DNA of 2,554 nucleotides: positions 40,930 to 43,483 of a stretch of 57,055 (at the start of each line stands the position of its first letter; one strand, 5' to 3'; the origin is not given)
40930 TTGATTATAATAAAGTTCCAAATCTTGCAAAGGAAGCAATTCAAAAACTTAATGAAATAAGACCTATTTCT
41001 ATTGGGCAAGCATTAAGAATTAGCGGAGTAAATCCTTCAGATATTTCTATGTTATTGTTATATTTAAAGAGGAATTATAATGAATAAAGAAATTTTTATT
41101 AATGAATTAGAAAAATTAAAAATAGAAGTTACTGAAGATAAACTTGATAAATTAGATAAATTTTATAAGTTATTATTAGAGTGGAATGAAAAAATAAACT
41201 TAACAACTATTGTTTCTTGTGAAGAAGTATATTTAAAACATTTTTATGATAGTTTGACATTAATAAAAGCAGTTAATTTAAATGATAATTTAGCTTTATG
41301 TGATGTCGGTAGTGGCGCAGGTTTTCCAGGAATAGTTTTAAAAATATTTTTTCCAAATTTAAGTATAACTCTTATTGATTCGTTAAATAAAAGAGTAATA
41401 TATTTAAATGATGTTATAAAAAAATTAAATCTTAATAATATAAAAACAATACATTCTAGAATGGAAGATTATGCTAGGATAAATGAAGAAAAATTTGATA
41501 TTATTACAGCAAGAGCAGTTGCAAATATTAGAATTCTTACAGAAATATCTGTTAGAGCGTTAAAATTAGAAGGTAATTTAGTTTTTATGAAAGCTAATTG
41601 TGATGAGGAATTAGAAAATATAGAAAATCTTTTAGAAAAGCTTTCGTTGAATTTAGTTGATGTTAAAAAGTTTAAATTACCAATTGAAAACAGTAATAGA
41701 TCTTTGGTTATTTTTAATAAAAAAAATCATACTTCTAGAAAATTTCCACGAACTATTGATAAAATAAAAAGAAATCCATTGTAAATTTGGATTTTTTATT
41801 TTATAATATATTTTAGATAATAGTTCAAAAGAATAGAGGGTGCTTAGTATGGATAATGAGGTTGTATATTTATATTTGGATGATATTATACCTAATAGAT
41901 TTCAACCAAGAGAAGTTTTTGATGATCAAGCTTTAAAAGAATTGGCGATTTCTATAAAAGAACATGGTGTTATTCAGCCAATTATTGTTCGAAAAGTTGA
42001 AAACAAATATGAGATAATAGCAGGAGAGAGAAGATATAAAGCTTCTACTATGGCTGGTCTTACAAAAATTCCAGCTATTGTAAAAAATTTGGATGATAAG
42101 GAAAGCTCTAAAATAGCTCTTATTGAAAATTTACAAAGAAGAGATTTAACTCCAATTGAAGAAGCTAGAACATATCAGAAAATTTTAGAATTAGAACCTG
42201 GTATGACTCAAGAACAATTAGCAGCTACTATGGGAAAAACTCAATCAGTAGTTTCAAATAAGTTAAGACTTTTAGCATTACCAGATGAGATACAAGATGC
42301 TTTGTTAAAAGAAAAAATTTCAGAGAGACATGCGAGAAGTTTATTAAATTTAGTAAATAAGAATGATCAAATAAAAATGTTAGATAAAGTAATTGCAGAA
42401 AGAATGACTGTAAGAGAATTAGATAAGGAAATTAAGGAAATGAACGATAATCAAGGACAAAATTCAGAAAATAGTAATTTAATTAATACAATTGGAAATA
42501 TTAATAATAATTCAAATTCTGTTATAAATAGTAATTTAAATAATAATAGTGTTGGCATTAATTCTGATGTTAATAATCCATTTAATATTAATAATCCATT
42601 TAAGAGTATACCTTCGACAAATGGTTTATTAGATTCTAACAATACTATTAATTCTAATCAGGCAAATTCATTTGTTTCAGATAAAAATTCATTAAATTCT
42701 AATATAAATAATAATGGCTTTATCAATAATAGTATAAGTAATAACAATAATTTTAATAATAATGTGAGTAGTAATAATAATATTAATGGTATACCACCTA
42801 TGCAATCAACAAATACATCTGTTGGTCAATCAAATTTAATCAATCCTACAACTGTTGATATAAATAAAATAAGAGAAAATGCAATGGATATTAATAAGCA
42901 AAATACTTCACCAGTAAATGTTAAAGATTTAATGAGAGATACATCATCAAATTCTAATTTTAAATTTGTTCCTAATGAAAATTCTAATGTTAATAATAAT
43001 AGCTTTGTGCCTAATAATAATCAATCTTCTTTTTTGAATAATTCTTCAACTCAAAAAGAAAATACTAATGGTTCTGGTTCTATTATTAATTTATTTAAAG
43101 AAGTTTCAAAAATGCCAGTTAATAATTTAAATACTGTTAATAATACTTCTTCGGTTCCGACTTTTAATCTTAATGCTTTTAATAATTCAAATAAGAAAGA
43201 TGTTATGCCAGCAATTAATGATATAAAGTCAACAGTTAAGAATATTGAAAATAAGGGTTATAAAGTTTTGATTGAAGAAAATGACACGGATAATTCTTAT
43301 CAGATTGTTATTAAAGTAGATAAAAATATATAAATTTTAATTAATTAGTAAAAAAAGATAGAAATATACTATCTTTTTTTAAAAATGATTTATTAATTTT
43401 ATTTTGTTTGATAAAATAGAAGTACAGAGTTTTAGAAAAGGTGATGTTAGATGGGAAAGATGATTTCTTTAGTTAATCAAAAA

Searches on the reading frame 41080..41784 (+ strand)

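Call 8: search_protein_families(library=pfam, proteins=[window:41080-41784:+])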
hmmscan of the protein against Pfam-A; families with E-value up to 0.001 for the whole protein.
window:41080-41784:+ (234 aa): 4 families
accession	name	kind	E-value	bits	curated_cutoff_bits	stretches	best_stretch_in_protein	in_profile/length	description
PF02527.21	GidB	-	2e-49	167.9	27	1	23-201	3-179/184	rRNA small subunit methyltransferase G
PF13847.12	Methyltransf_31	-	9.5e-09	35.5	27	1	68-189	2-127/145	Methyltransferase domain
PF05175.20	MTS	-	4e-05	23.7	23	1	50-142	10-102/170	Methyltransferase small domain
PF13649.12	Methyltransf_25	-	0.00049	21.2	27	0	74-146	2-72/97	Methyltransferase domain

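Call 9: search_protein_families(library=ncbifam, proteins=[window:41080-41784:+])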
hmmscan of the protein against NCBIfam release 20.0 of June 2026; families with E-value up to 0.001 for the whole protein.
window:41080-41784:+ (234 aa): 7 families
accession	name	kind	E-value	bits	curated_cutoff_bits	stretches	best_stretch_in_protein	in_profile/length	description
TIGR00138.1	rsmG_gidB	equivalog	2.3e-48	164.3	99.5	1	26-213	2-182/183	16S rRNA (guanine(527)-N(7))-methyltransferase RsmG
NF006138.0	PRK08287.1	equivalog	2.5e-09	37.2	210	1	62-199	24-158/189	decarboxylating cobalt-precorrin-6B (C(15))-methyltransferase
TIGR02469.1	CbiT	equivalog_domain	4.3e-06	27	78.3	1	61-169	11-120/124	precorrin-6Y C5,15-methyltransferase (decarboxylating) subunit CbiT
TIGR03534.1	RF_mod_PrmC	equivalog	2.5e-05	23.9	199.1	1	62-144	81-162/253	peptide chain release factor N(5)-glutamine methyltransferase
TIGR01983.1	UbiG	equivalog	4.5e-05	22.9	102.95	1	26-170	3-152/228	bifunctional 2-polyprenyl-6-hydroxyphenol methylase/3-demethylubiquinol 3-O-methyltransferase UbiG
NF005640.0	PRK07402.1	equivalog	6.5e-05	22.6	219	1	59-196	33-169/200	precorrin-6Y C5,15-methyltransferase subunit CbiT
TIGR00536.1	hemK_fam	subfamily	0.00068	18.8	115.5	0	71-143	116-187/286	HemK family protein methyltransferase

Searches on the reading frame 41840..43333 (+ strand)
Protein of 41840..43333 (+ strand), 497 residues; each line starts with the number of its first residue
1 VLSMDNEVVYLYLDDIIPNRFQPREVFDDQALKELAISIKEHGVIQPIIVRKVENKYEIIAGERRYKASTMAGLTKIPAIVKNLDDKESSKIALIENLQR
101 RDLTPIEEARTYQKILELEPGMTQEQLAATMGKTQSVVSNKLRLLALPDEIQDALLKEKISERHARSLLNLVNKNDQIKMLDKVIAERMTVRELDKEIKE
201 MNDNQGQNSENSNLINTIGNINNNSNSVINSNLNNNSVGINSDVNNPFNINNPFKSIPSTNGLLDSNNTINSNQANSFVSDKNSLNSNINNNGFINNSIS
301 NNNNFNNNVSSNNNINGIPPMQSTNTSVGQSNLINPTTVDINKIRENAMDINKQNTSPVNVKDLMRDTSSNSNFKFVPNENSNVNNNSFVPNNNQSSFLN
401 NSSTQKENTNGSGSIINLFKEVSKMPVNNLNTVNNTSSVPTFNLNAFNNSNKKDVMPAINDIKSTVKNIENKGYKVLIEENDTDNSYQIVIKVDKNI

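Call 8: search_protein_families(library=pfam, proteins=[window:41840-43333:+])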
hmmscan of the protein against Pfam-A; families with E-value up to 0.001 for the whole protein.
window:41840-43333:+ (497 aa): 3 families
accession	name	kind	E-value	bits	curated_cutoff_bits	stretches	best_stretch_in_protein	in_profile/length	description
PF02195.25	ParB_N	-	1.3e-35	121.8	26.3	1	9-99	4-95/95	ParB N-terminal domain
PF17762.8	HTH_ParB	-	1.1e-31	109.5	22.6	1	102-202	2-101/102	ParB HTH domain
PF08535.16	KorB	-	0.00013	22.3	22.3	0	121-178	3-58/89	KorB domain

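Call 9: search_protein_families(library=ncbifam, proteins=[window:41840-43333:+])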
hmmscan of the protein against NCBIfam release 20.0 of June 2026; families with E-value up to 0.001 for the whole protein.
window:41840-43333:+ (497 aa): 7 families
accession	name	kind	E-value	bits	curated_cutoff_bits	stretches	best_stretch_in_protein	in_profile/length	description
TIGR04285.1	nucleoid_noc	exception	2.5e-87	292.4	315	2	7-242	1-236/255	nucleoid occlusion protein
TIGR00180.1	parB_part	domain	4.3e-55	186.3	58.45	1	6-182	3-183/186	ParB/RepB/Spo0J family partition protein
TIGR03734.1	PRTRC_parB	hypoth_equivalog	9.2e-42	143.3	278.6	1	22-202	7-190/555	PRTRC system ParB family protein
TIGR03454.1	partition_RepB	equivalog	7.9e-18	64.9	201.5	1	6-151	62-208/325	plasmid partitioning protein RepB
NF010406.0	PRK13832.1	subfamily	2.1e-15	56.3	640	1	28-179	25-177/578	plasmid partitioning protein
NF010440.0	PRK13866.1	equivalog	7.2e-09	35.2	522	1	29-131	87-189/336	plasmid partitioning protein RepB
NF053625.1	SerKinSerKArch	equivalog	0.00013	21.2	380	1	20-84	23-90/244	ADP-dependent L-serine kinase SerK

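Call 19: search_solved_structures(query=window:41849-43333:+, show_alignments=3)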
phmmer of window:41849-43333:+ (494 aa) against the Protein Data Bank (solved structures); distinct sequences matched with E-value up to 0.001: 14.
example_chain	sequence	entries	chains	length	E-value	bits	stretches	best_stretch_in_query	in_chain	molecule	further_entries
7ng0_A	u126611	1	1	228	2.4e-60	208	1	4-197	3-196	Nucleoid occlusion protein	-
7nfu_A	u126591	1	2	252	3.6e-60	207.4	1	4-197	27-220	Nucleoid occlusion protein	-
7ol9_A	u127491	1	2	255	3.5e-53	184.4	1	4-205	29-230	Nucleoid occlusion protein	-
6sdk_A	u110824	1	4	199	3.4e-51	177.8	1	8-201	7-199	Stage 0 sporulation protein J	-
1vz0_A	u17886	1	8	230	2.2e-49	171.9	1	5-192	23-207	Chromosome-partitioning protein Spo0J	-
4umk_A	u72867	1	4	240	4.4e-45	157.7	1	3-201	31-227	PROBABLE CHROMOSOME-PARTITIONING PROTEIN PARB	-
7bnk_A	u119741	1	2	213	3.1e-43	151.6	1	7-199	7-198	ParB family protein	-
7o0n_A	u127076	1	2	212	1.9e-42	149.1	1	7-199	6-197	ParB family protein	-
7bnr_A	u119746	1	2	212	1.9e-42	149.1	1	7-199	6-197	ParB family protein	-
6t1f_A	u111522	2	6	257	6.9e-36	127.4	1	16-193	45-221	Chromosome-partitioning protein ParB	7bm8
6y93_A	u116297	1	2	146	9.8e-25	90.7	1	85-205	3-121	Nucleoid occlusion protein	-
6s6h_A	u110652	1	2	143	5.7e-16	61.8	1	88-194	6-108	Chromosome-partitioning protein ParB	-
8qa8_A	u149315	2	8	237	3.6e-15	59.1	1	13-157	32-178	Transcriptional repressor protein KorB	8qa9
1r71_A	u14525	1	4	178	2.1e-07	33.6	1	62-160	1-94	Transcriptional repressor protein korB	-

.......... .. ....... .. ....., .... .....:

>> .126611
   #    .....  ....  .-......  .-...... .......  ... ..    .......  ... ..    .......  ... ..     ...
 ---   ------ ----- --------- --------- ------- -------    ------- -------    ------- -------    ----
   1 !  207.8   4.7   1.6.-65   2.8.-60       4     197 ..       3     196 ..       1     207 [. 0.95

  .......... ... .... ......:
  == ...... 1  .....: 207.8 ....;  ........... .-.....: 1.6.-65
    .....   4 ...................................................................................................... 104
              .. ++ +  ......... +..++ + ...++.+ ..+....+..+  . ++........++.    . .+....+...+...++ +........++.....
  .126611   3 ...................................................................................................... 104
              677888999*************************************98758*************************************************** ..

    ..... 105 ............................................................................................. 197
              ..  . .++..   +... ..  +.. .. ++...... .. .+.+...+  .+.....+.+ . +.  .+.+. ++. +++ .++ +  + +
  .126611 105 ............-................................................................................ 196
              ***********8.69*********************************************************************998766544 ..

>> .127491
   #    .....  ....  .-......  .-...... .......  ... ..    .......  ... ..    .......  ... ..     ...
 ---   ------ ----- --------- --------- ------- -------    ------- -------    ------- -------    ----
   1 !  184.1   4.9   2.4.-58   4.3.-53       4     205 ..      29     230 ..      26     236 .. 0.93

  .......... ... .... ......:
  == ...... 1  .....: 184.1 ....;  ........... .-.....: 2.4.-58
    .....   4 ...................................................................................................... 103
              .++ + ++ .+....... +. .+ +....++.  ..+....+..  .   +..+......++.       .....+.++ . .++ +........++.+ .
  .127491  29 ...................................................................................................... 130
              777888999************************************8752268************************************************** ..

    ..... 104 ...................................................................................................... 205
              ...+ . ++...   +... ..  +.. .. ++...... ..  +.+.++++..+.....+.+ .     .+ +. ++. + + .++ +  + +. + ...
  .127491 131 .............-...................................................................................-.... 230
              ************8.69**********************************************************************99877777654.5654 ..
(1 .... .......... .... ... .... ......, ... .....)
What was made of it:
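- On Noc protein family: Best PDB hits are Noc (7NG0, 7NFU, 7OL9) ahead of Spo0J (call 19). Residue 4 aligns to residue 27-29 of the Noc structures (call 19).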

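Call 26: find_homologous_proteins(query=window:41849-43333:+, max_evalue=1e-20)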
Query window:41849-43333:+ (494 aa): 7998 proteins with E <= 1e-20 among 8000 candidates; the best 120 are listed.
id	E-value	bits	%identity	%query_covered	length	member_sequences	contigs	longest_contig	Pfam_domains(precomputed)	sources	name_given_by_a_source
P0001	6.5e-296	999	100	100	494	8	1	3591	PF17762.9,PF02195.27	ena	-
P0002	2.0e-172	592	97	44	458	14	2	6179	PF17762.9,PF02195.27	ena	-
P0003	4.3e-171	588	98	44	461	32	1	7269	PF17762.9,PF02195.27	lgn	-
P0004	6.0e-150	518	86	49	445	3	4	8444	PF17762.9,PF02195.27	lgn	-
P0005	9.5e-149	514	56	99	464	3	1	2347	PF17762.9,PF02195.27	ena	-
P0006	6.2e-147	508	63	76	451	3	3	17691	PF17762.9,PF02195.27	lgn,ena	-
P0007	9.3e-145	501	56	100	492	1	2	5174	PF17762.9,PF02195.27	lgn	-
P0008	7.2e-143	495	92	43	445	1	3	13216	PF17762.9,PF02195.27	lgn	-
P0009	1.1e-142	494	95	41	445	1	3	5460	PF17762.9,PF02195.27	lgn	-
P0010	1.8e-142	494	91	43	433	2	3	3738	PF17762.9,PF02195.27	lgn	-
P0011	2.3e-142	493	94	42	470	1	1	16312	PF17762.9,PF02195.27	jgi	-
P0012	6.1e-141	489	95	40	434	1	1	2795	PF17762.9,PF02195.27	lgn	-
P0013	3.8e-140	486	56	100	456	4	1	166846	PF17762.9,PF02195.27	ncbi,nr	ncbi:MAG: ParB/RepB/Spo0J family partition protein [Bacilli bacterium]|nr:ParB/RepB/Spo0J family par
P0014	3.2e-138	480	83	48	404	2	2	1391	PF17762.9,PF02195.27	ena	-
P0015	7.0e-138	478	88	45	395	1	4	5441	PF17762.9,PF02195.27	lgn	-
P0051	1.7e-133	464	87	44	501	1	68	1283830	PF17762.9,PF02195.27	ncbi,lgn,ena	-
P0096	7.7e-120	419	48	99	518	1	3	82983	PF17762.9,PF02195.27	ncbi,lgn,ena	-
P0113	1.3e-115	405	79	46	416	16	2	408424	PF17762.9,PF02195.27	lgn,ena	-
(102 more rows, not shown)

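Call 41: find_encoding_contigs(protein=P0051, flank=10000, max_places=1)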
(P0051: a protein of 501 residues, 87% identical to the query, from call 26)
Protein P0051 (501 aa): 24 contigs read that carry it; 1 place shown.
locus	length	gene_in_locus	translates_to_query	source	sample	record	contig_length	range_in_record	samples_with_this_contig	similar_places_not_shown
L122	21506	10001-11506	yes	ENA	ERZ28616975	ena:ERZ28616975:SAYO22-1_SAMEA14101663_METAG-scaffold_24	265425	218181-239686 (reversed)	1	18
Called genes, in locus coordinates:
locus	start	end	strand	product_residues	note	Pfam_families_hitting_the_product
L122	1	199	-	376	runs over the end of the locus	PF02463:SMC_N, PF13175:AAA_15 (weak), PF13476:AAA_23 (weak), PF13304:AAA_21 (weak)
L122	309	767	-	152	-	PF06338:ComK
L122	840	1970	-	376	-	PF00712:DNA_pol3_beta, PF02767:DNA_pol3_beta_2, PF02768:DNA_pol3_beta_3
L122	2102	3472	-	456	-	PF11638:DnaA_N, PF01695:IstB_IS21, PF01637:ATPase_2 (faint), PF00308:Bac_DnaA, PF08299:Bac_DnaA_C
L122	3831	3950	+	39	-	PF00468:Ribosomal_L34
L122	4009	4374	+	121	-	PF00825:Ribonuclease_P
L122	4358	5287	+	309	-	PF02096:60KD_IMP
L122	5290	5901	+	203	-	PF13083:KH_KhpA-B (weak), PF01424:R3H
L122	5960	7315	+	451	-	PF10396:TrmE_N, PF00350:Dynamin_N (faint), PF12631:MnmE_helical, PF00009:GTP_EFTU (faint), PF01926:MMR_HSR1, PF02421:FeoB_N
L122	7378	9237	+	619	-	PF00890:FAD_binding_2 (faint), PF01134:GIDA, PF07992:Pyr_redox_2 (faint), PF12831:FAD_oxidored (faint), PF21680:GIDA_C_1st, PF13932:SAM_GIDA_C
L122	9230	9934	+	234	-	PF02527:GidB, PF05175:MTS (weak), PF13847:Methyltransf_31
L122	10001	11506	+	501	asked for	PF02195:ParB_N, PF17762:HTH_ParB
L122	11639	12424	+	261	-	PF00142:Fer4_NifH, PF01656:CbiA, PF02374:ArsA_ATPase, PF06564:CBP_BcsQ, PF09140:MipZ (weak), PF10609:ParA, PF13614:AAA_31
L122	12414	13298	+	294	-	PF02195:ParB_N, PF17762:HTH_ParB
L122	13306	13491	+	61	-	PF06107:DUF951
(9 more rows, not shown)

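Call 42: find_encoding_contigs(protein=P0096, flank=10000, max_places=1)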
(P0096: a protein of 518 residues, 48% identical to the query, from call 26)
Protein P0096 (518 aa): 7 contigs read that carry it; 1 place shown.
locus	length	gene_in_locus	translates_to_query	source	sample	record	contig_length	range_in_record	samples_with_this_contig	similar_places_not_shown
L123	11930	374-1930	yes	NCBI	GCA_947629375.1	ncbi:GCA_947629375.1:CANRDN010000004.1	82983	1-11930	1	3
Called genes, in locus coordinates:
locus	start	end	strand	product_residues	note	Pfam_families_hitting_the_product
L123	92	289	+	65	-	-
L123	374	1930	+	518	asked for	PF02195:ParB_N, PF17762:HTH_ParB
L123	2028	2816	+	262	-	PF00142:Fer4_NifH, PF01656:CbiA, PF02374:ArsA_ATPase, PF06564:CBP_BcsQ, PF09140:MipZ (weak), PF10609:ParA, PF13614:AAA_31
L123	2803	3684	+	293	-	PF02195:ParB_N, PF17762:HTH_ParB, PF01381:HTH_3 (faint)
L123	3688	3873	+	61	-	PF06107:DUF951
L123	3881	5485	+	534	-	PF03806:ABG_transport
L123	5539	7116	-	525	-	PF07581:Glug (faint)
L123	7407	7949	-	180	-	PF00717:Peptidase_S24 (weak)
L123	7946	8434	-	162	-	-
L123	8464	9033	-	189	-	-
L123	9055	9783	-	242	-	-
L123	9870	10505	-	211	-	-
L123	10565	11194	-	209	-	-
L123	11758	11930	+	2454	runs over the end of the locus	PF00092:VWA (weak), PF19407:DUF5979, PF24547:DUF7601, PF19407:DUF5979 (weak), PF24547:DUF7601, PF19407:DUF5979 (weak), PF24547:DUF7601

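Call 43: find_encoding_contigs(protein=P0113, flank=10000, max_places=1)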
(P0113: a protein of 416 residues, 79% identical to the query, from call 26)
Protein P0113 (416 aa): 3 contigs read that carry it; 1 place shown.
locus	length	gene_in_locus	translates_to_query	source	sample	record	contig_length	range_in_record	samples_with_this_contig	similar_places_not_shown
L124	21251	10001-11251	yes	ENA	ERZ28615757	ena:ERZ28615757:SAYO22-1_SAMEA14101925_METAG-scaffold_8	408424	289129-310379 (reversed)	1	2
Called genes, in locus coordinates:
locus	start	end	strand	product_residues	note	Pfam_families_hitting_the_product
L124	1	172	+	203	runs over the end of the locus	PF14804:Jag_N (weak), PF13083:KH_KhpA-B (weak), PF01424:R3H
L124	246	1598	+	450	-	PF10396:TrmE_N, PF12631:MnmE_helical, PF00350:Dynamin_N (faint), PF01926:MMR_HSR1, PF02421:FeoB_N, PF04548:AIG1 (weak)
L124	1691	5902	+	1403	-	PF00480:ROK (faint), PF01548:DEDD_Tnp_IS110 (faint), PF01869:BcrAD_BadFG, PF09989:DUF2229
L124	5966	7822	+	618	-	PF00890:FAD_binding_2 (faint), PF01134:GIDA, PF07992:Pyr_redox_2 (faint), PF12831:FAD_oxidored (weak), PF21680:GIDA_C_1st, PF13932:SAM_GIDA_C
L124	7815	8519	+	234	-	PF02527:GidB, PF13847:Methyltransf_31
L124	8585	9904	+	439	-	PF07963:N_methyl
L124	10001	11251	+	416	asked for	PF02195:ParB_N, PF17762:HTH_ParB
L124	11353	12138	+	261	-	PF00142:Fer4_NifH, PF01656:CbiA, PF02374:ArsA_ATPase, PF06564:CBP_BcsQ, PF09140:MipZ (weak), PF10609:ParA, PF13614:AAA_31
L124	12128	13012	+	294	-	PF02195:ParB_N, PF17762:HTH_ParB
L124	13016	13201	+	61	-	PF06107:DUF951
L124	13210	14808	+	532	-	PF03806:ABG_transport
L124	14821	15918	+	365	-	PF01926:MMR_HSR1, PF02421:FeoB_N, PF06071:YchF-GTPase_C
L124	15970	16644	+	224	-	PF00117:GATase, PF07722:Peptidase_C26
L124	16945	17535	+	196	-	PF00857:Isochorismatase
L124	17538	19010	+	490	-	PF17767:NAPRTase_N, PF17956:NAPRTase_C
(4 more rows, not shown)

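Call 86: predict_structure(alignment_id=A3)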
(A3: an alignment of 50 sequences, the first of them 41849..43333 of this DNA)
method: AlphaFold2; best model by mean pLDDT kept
length: 494 residues; sequences in the alignment: 50
mean_pLDDT: 60.1   pTM: 0.36
mean pLDDT of the five models: 60.1, 59.8, 59.3, 56.3, 55.5
residues with pLDDT >= 90: 127; 70-90: 44; 50-70: 67; < 50: 256
segments of 3 or more residues with pLDDT < 50: 1-20, 40-81, 208-225, 227-236, 238-243, 245-247, 258-314, 316-332, 367-438
pLDDT, mean of each block of 10 residues (from residue 1): 37 39 56 54 39 38 36 39 75 83 93 92 92 94 94 91 94 94 94 93 59 44 46 44 48 46 38 40 37 39 39 43 36 58 62 56 51 44 42 43 38 42 39 42 67 92 94 94 92 79
secondary structure, 60 per line:
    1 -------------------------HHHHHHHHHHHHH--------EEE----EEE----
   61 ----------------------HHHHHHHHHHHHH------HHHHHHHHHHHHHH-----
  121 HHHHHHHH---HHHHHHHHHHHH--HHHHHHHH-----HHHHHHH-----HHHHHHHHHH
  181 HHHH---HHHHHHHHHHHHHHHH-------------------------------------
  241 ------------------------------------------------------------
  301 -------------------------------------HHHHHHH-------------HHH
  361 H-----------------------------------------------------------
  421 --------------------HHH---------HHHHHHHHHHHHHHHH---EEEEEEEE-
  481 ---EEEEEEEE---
elements in order: H26-38 E47-49 E54-56 H83-95 H102-115 H121-128 H132-143 H146-153 H159-165 H171-184 H188-203 H338-344 H358-361 H453-468 E472-479 E484-491
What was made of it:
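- Tried and rejected: The linker is predicted to be disordered apart from two short low-confidence helices (call 86).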
